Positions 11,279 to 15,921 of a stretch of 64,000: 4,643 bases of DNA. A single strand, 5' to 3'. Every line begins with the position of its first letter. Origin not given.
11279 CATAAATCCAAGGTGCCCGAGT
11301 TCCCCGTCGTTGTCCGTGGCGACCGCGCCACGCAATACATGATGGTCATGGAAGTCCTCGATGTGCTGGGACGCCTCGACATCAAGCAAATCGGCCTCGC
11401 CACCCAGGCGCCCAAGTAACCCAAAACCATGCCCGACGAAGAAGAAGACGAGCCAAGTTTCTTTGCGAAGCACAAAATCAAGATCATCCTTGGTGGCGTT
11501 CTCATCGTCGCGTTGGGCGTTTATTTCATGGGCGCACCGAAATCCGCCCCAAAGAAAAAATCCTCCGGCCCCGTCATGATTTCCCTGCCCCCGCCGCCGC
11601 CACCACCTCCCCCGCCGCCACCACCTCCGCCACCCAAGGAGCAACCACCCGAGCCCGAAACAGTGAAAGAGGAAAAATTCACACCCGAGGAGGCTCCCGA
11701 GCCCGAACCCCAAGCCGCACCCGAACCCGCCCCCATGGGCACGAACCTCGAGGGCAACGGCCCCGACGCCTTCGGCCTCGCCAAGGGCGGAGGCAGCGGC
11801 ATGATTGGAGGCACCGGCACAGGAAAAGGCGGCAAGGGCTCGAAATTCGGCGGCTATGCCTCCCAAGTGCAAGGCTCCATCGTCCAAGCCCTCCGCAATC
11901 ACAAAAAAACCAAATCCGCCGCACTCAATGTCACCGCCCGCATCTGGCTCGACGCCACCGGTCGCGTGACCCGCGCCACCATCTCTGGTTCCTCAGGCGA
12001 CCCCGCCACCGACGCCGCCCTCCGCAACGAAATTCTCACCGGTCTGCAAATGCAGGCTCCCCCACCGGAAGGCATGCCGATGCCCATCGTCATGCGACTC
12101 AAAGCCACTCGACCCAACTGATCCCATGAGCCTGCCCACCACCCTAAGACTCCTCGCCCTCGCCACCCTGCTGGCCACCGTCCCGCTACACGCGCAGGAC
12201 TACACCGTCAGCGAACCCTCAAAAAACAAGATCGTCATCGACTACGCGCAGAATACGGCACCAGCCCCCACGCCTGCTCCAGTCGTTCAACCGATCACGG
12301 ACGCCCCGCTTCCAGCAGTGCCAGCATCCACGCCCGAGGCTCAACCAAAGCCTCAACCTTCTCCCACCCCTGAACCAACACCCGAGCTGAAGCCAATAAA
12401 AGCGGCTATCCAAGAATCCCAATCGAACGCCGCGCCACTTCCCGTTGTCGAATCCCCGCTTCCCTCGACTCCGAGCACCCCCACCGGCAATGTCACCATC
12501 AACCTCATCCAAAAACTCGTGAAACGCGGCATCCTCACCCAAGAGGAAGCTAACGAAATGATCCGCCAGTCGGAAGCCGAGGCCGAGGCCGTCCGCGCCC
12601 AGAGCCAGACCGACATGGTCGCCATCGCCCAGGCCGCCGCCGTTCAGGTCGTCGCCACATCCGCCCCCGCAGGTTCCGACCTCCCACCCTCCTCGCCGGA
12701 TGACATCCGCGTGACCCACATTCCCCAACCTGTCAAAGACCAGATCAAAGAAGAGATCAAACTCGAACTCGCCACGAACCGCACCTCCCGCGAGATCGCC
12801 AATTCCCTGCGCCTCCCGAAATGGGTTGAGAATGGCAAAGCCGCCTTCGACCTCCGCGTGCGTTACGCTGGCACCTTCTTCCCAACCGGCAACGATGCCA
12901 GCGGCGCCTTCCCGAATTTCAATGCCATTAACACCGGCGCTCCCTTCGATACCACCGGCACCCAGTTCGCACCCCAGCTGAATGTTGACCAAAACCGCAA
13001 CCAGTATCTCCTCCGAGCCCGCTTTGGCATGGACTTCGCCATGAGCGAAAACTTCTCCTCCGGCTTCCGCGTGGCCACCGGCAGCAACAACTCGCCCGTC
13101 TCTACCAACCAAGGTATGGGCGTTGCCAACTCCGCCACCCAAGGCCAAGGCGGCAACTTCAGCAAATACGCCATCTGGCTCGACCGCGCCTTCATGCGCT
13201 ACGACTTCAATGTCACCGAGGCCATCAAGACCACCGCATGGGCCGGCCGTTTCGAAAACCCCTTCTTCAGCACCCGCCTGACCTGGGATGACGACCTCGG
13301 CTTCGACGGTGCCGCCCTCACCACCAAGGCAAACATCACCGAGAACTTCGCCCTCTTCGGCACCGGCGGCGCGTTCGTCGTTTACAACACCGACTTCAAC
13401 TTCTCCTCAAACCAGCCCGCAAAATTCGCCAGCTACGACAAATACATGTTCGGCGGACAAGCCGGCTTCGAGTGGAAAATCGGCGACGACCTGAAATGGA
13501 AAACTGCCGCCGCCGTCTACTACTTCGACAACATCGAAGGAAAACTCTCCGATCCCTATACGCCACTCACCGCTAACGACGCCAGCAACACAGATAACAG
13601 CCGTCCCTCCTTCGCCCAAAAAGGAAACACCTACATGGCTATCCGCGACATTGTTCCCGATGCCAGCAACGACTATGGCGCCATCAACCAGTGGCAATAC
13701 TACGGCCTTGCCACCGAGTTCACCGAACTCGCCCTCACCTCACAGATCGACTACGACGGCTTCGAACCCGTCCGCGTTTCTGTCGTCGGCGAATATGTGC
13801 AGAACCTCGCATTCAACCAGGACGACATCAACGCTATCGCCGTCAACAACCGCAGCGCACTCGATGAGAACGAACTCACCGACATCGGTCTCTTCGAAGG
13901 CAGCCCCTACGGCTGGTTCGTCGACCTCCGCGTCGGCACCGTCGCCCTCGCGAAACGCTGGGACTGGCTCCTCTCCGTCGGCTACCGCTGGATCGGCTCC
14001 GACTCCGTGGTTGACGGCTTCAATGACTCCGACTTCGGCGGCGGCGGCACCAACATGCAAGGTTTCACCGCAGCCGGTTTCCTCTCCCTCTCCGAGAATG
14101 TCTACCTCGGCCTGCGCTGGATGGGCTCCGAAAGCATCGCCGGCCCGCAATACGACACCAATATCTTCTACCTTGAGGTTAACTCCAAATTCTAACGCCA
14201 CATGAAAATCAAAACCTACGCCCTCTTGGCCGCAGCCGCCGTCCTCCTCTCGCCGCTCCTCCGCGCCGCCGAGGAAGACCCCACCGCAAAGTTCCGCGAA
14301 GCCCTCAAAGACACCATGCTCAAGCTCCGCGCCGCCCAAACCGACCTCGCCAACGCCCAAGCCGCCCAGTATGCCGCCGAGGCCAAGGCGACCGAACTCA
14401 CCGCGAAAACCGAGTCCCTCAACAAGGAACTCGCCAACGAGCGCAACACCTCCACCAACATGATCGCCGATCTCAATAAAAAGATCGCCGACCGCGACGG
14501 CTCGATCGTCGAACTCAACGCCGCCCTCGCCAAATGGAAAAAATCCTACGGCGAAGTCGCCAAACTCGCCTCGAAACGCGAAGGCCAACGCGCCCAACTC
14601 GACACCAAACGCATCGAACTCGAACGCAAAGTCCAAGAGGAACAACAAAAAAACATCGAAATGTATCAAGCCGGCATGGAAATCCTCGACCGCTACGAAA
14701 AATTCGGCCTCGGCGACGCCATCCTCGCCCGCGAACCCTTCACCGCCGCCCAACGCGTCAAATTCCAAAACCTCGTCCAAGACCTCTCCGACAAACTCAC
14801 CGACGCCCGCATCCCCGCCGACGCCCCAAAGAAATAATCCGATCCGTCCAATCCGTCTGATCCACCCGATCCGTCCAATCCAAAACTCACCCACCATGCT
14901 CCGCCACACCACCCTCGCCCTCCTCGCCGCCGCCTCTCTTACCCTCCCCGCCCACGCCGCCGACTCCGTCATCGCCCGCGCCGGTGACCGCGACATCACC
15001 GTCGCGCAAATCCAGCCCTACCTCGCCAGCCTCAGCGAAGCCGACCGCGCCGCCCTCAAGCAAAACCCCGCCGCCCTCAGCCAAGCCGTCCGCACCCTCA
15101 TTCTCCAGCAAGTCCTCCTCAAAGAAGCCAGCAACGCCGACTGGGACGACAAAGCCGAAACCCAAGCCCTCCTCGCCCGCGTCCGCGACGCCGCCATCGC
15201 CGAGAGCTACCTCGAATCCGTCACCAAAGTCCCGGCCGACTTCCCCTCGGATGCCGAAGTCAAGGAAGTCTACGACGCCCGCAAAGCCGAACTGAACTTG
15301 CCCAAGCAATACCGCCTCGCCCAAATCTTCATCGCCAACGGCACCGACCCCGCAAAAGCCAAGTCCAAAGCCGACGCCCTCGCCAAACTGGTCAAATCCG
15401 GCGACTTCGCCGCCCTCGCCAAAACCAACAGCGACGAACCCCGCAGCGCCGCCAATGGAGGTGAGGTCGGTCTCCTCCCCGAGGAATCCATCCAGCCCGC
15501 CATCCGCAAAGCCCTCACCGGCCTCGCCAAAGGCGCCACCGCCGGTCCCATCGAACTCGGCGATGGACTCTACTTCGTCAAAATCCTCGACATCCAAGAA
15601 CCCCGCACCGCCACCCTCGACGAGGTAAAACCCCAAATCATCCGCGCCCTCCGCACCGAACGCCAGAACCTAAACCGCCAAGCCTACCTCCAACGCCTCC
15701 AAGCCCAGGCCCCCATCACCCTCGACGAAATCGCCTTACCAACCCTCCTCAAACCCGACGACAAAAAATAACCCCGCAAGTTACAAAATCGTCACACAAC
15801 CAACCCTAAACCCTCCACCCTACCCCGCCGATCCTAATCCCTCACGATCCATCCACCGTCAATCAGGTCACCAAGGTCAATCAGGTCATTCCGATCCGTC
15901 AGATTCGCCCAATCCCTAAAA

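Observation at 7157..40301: Six intergenic copies of a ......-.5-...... direct repeat (11-bp phasing), Pho-box-like and concentrated around the TPS/Ton locus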

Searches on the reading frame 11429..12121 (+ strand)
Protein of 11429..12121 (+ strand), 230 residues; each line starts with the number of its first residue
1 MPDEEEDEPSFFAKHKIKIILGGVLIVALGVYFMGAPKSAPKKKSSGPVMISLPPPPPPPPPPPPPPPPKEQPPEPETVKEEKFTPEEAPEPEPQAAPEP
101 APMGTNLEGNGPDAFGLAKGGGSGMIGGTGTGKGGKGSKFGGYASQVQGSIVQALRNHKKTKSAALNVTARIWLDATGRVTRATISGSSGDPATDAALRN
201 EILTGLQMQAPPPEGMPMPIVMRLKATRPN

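Call 6: search_protein_families(library=pfam, proteins=[window:11429-12121:+])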
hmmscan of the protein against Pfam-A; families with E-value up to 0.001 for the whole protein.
window:11429-12121:+ (230 aa): 1 family
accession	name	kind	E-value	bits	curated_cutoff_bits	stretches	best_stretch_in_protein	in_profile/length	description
PF13103.11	TonB_2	-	1.3e-06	28.8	22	1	142-222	3-83/85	TonB C terminal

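Call 40: search_protein_families(library=ncbifam, proteins=[window:11429-12121:+], max_evalue=0.01)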
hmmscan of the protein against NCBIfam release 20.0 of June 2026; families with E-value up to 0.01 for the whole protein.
window:11429-12121:+ (230 aa): 3 families
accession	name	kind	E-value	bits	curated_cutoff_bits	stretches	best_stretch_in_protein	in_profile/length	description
TIGR01352.1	tonB_Cterm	subfamily_domain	1.2e-07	31.9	27.1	1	168-224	16-71/76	TonB family protein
TIGR02794.1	tolA_full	equivalog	6.8e-06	25.6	59.45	1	110-198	248-331/362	cell envelope integrity protein TolA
NF033761.1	gliding_GltJ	equivalog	0.00017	20.8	450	1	20-104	376-458/671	adventurous gliding motility protein GltJ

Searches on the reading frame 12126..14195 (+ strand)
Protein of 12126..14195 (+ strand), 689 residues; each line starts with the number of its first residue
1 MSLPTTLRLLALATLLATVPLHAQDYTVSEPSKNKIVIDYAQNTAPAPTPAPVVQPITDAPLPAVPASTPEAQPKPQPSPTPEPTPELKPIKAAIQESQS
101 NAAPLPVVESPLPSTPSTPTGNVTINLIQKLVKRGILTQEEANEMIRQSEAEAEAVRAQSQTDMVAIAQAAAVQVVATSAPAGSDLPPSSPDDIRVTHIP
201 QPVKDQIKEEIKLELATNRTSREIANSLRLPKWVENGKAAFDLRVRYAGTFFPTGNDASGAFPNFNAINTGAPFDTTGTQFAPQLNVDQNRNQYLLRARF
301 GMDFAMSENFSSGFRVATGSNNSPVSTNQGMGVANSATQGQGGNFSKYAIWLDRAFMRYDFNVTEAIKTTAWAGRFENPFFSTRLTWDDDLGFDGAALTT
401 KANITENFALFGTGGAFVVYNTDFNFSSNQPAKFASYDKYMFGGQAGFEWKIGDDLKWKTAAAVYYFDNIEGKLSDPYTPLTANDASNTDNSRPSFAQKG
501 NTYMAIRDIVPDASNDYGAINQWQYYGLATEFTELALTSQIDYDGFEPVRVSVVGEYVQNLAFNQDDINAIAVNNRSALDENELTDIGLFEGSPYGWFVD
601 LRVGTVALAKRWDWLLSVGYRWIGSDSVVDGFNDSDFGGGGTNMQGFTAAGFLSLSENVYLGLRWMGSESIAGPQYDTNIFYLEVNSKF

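Call 6: search_protein_families(library=pfam, proteins=[window:12126-14195:+])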
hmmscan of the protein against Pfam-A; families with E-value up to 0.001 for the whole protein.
window:12126-14195:+ (689 aa): 2 families
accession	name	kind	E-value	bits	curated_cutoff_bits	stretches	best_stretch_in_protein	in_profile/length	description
PF16930.11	Porin_5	-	7e-174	579.7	22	1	122-689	2-535/535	Putative porin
PF10925.13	DUF2680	-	0.00024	21.6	25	1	126-155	22-51/57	Protein of unknown function (DUF2680)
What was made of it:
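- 7409..15771 (+): Operon: TpsB (ShlB/POTRA), ExbB (with DUF2341 and LamG), ExbD, TonB, Porin_5, a 211-aa coiled-coil protein, and a PpiC-type PPIase. Pfam, call 6.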

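Call 40: search_protein_families(library=ncbifam, proteins=[window:12126-14195:+], max_evalue=0.01)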
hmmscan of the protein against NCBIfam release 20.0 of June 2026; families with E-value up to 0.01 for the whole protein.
window:12126-14195:+ (689 aa): 0 families

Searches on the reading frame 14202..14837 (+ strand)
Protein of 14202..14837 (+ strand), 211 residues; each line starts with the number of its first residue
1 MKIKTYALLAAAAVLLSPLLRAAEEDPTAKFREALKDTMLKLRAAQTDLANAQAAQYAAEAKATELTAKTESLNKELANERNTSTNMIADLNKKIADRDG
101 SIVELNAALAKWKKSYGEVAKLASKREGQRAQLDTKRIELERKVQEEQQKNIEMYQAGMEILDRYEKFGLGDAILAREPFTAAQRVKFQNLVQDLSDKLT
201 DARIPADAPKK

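Call 6: search_protein_families(library=pfam, proteins=[window:14202-14837:+])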
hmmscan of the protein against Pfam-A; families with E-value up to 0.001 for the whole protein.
window:14202-14837:+ (211 aa): 0 families

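Call 40: search_protein_families(library=ncbifam, proteins=[window:14202-14837:+], max_evalue=0.01)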
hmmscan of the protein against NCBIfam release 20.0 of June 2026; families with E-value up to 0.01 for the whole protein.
window:14202-14837:+ (211 aa): 6 families
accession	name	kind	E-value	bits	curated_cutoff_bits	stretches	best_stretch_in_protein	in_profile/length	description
NF043073.1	MMSYN1_0195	equivalog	0.00067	17.9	1250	1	21-145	362-488/1021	spermidine/putrescine ABC transporter permease/substrate-binding protein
TIGR02168.1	SMC_prok_B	equivalog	0.0012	16.7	567.35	1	29-157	794-925/1181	chromosome segregation protein SMC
NF033930.1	pneumo_PspA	exception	0.0015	17.3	850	1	23-152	233-350/659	pneumococcal surface protein A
NF045487.1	ASRP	equivalog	0.0018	17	300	1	35-148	137-442/593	archaea-specific SMC-related protein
NF041131.1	RicT_YaaT_fam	subfamily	0.002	17.7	70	1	111-199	27-109/213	regulatory iron-sulfur-containing complex subunit RicT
TIGR02169.1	SMC_prok_A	equivalog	0.0049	14.6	729.4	1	41-156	310-425/1165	chromosome segregation protein SMC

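Call 45: search_protein_families(library=pfam, proteins=[window:14202-14837:+], max_evalue=5)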
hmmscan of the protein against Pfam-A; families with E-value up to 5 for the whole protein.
window:14202-14837:+ (211 aa): 17 families
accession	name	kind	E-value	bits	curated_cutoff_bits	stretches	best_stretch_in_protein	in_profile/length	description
PF04468.17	PSP1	-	0.0061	17.3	27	1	119-199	3-77/86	PSP1 C-terminal conserved region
PF12474.13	PKK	-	0.015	15.9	25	1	20-94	56-127/139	Polo kinase kinase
PF22638.1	FlgK_D1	-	0.016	15.3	28.6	1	28-163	12-144/233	Flagellar hook-associated protein FlgK helical domain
PF25481.1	Nucleoprot-TPR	-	0.028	14.9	27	1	64-115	29-76/80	Nucleoprotein TPR-like domain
PF16174.10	IHABP4_N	-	0.12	13.3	39.1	1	24-146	20-124/142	Intracellular hyaluronan-binding protein 4 N-terminal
PF16326.10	ABC_tran_CTD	-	0.12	13.1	32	1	88-136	10-60/69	ABC transporter C-terminal domain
PF23553.1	NELF-A_N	-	0.16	12.4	27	1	68-100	94-126/146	NELF-A N-terminal domain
PF09036.15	Bcr-Abl_Oligo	-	0.17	12.3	23.1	1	76-117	28-69/73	Bcr-Abl oncoprotein oligomerisation domain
PF00261.25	Tropomyosin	-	0.23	11.3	38.6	1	59-169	18-124/242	Tropomyosin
PF01080.22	Presenilin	-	0.39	9.9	34.3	1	58-174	233-340/408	Presenilin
PF06818.20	Fez1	-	0.41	11.5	34.4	1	25-90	93-158/199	Fez1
PF05531.17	NPV_P10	-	0.67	10.9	29.8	0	86-135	4-53/75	Nucleopolyhedrovirus P10 protein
PF23406.1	ZNF380_CC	-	1.2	10.1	28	1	68-114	26-71/81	ZNF380 coiled-coil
PF14362.11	DUF4407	-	1.5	8.5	31.3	1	31-166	105-247/297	Domain of unknown function (DUF4407)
PF14739.11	DUF4472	-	2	9.5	26.6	1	90-150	32-92/107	Domain of unknown function (DUF4472)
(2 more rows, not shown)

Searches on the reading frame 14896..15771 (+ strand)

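Call 6: search_protein_families(library=pfam, proteins=[window:14896-15771:+])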
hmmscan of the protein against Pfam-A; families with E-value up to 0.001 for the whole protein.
window:14896-15771:+ (291 aa): 3 families
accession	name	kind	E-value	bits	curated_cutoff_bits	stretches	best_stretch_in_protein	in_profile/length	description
PF13145.12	Rotamase_2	-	5.4e-19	69.6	27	1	117-246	1-121/121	PPIC-type PPIASE domain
PF13616.12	Rotamase_3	-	1.4e-13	51.8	22.5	1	136-233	13-115/116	PPIC-type PPIASE domain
PF00639.27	Rotamase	-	1.6e-12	48.7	21.7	1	150-230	13-95/97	PPIC-type PPIASE domain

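Call 40: search_protein_families(library=ncbifam, proteins=[window:14896-15771:+], max_evalue=0.01)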
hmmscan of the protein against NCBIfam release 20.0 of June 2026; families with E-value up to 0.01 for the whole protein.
window:14896-15771:+ (291 aa): 10 families
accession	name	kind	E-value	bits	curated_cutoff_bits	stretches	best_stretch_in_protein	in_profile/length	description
NF008054.0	PRK10788.1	equivalog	2.5e-16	59.5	493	1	118-257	250-382/626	peptidylprolyl isomerase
NF000809.0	PRK00059.1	equivalog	8.2e-14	51.7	303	1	95-278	154-332/336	peptidylprolyl isomerase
NF008038.0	PRK10770.1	equivalog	1.5e-11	43.8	394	1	153-272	301-421/431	peptidylprolyl isomerase SurA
TIGR02933.1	nifM_nitrog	equivalog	2.1e-09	37.6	168.2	1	52-268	48-255/256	nitrogen fixation protein NifM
TIGR02925.1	cis_trans_EpsD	equivalog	3.1e-08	33.5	108.9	1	11-151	14-151/232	EpsD family peptidyl-prolyl cis-trans isomerase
NF002827.0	PRK03002.1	equivalog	5e-07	29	343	1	162-258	154-248/285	peptidylprolyl isomerase PrsA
NF002824.0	PRK02998.1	subfamily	4.3e-06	26.3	360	1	162-260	152-248/283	peptidylprolyl isomerase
NF002846.0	PRK03095.1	equivalog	1.3e-05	24.8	361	1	151-256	142-243/287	peptidylprolyl isomerase PrsA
NF051879.1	TDE1658_narrow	equivalog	0.00067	18.7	340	1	116-179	166-230/342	MOSP complex formation periplasmic protein, TDE1658 family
NF003356.0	PRK04405.1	subfamily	0.0092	15.1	339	0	157-251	156-252/299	peptidylprolyl isomerase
